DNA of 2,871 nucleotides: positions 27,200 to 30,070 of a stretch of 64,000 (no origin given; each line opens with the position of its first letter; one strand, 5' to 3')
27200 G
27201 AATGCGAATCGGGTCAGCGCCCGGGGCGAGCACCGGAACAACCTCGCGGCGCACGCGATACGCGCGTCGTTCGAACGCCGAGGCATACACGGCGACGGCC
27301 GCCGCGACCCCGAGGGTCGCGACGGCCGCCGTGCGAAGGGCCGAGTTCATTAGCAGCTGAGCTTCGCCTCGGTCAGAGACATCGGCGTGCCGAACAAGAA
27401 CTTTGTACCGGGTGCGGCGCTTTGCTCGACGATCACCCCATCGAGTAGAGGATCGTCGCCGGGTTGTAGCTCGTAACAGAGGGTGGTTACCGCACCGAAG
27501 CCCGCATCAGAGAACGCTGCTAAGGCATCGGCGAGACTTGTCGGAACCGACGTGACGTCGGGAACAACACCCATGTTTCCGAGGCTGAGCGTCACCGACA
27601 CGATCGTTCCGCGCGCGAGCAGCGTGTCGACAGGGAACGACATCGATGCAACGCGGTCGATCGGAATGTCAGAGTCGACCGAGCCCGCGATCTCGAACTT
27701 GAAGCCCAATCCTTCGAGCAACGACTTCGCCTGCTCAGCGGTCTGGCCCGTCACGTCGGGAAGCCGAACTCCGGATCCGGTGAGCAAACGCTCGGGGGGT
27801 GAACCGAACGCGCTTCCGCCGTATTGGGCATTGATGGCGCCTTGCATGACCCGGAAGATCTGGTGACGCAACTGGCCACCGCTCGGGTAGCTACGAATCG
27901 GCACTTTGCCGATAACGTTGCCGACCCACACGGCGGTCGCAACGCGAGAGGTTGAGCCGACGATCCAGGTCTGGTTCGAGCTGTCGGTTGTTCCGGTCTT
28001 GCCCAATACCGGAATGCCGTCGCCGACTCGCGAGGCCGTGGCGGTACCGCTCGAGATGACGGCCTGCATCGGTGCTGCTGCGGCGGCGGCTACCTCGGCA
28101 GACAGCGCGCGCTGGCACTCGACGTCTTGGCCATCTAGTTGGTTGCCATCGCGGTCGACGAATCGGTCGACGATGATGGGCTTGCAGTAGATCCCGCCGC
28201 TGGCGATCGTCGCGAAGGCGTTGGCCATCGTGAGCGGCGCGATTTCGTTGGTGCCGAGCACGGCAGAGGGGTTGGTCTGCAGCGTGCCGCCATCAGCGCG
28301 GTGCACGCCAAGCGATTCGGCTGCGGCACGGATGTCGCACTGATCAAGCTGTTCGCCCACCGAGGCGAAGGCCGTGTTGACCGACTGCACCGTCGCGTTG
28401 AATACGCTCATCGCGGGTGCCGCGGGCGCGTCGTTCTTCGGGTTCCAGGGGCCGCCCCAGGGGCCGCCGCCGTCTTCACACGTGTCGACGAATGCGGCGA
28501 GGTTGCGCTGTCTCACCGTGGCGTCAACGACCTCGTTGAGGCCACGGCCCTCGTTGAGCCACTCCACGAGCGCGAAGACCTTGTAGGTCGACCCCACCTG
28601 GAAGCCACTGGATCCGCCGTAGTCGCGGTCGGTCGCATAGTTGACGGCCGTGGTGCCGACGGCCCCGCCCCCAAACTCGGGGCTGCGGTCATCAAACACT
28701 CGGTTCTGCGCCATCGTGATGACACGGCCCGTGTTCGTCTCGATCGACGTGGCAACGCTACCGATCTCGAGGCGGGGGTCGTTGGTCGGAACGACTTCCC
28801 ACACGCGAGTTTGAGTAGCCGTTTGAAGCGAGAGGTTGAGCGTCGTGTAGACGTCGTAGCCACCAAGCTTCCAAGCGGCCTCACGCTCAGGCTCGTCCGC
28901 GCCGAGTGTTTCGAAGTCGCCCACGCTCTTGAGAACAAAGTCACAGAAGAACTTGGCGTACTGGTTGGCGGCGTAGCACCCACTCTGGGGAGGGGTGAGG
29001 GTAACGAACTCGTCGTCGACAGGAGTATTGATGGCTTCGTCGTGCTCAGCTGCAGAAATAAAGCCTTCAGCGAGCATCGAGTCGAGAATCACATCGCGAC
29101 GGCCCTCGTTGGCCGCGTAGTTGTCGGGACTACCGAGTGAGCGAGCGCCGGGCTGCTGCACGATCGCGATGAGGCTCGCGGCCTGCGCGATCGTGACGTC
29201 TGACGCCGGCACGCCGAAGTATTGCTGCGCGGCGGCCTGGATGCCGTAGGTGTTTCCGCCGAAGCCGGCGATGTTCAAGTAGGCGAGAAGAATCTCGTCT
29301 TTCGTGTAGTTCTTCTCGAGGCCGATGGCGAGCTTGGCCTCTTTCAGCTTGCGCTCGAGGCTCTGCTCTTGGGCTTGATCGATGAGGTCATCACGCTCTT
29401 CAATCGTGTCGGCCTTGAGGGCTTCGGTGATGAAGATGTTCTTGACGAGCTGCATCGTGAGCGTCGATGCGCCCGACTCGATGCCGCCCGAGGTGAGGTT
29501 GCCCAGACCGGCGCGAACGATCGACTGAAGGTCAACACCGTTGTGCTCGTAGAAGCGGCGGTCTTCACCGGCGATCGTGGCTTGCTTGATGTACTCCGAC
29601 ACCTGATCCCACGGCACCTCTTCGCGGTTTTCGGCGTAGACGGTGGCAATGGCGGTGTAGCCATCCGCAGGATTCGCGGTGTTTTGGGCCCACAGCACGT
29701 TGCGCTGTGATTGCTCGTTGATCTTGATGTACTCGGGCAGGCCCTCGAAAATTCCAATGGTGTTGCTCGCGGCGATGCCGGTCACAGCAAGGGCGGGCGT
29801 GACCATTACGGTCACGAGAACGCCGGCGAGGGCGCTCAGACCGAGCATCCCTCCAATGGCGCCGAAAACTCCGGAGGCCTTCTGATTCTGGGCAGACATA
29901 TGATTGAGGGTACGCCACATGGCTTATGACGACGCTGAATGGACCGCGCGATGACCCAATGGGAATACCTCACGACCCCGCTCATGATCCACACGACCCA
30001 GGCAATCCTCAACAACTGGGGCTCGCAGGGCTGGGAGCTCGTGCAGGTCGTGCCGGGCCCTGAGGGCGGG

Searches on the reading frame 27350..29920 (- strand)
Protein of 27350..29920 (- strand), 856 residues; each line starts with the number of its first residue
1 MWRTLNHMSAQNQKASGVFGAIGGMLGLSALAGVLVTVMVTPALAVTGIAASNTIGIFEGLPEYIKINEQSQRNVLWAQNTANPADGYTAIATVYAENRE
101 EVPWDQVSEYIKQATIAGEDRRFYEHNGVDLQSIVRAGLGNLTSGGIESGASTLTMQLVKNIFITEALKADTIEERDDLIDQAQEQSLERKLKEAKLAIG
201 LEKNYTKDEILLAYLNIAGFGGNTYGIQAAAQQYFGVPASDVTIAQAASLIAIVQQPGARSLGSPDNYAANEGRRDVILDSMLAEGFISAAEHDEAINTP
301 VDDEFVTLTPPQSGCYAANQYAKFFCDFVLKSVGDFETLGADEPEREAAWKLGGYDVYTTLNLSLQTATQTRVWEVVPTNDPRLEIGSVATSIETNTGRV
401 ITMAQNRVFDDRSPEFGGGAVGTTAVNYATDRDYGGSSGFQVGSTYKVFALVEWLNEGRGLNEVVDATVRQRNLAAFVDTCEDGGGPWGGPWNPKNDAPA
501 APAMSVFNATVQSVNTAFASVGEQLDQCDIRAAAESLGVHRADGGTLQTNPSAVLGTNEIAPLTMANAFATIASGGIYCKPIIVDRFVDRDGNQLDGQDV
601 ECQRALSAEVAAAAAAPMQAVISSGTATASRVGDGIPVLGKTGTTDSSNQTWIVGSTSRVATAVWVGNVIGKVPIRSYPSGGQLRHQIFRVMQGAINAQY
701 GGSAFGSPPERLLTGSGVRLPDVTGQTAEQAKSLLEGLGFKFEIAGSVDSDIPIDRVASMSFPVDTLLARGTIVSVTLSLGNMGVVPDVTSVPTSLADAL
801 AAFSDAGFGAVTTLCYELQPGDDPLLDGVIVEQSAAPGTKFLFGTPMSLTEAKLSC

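Call 80: search_protein_families(library=pfam, proteins=[window:27350-29920:-], max_evalue=0.001)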
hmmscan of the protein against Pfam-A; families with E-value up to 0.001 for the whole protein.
window:27350-29920:- (856 aa): 3 families
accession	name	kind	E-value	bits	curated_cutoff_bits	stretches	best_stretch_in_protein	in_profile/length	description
PF00912.28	Transgly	-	1.4e-54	184.6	27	1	91-282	5-177/178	Transglycosylase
PF00905.27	Transpeptidase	-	5.8e-18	65.5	22.1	1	392-659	5-267/299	Penicillin binding protein transpeptidase domain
PF03793.24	PASTA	-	4.6e-15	55.8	23.2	1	718-779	1-63/64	PASTA domain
